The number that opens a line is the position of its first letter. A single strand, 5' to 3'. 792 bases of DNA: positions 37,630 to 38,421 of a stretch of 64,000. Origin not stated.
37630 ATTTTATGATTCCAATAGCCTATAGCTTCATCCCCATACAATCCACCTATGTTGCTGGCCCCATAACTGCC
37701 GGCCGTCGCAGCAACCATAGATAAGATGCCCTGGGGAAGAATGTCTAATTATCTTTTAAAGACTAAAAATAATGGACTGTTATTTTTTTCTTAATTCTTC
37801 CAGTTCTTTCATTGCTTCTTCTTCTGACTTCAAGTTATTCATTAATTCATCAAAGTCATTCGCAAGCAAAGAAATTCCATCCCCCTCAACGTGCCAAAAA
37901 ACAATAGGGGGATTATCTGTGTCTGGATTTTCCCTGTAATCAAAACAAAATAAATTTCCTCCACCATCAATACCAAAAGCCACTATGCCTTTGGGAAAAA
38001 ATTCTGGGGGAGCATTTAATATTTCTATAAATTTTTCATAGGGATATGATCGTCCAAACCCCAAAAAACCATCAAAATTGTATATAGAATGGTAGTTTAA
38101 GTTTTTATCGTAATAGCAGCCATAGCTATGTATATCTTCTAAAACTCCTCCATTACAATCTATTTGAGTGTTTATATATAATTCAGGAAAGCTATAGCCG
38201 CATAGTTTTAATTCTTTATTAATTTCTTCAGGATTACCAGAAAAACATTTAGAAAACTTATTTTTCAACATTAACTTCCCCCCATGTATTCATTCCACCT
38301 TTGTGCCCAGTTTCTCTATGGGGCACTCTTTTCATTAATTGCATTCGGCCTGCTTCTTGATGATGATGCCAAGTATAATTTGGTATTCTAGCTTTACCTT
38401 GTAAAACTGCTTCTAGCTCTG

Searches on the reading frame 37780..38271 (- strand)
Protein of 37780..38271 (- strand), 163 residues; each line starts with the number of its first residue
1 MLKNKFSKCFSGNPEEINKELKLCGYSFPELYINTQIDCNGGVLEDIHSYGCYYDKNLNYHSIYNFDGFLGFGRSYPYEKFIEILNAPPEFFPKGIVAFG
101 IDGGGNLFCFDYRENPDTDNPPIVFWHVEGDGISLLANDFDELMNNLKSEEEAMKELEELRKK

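Call 62: search_protein_families(library=pfam, proteins=[window:37780-38271:-], max_evalue=0.001)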
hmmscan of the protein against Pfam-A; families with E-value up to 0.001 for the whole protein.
window:37780-38271:- (163 aa): 3 families
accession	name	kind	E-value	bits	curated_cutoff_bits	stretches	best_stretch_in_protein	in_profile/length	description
PF09346.15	SMI1_KNR4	-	3.7e-17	63.5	25.4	1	14-145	4-124/125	SMI1 / KNR4 family (SUKH-1)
PF14568.11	SUKH_6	-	8.9e-10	39.6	27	1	22-144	9-119/119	SMI1-KNR4 cell-wall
PF14567.11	SUKH_5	-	0.0002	21.6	27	1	92-145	88-138/142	SMI1-KNR4 cell-wall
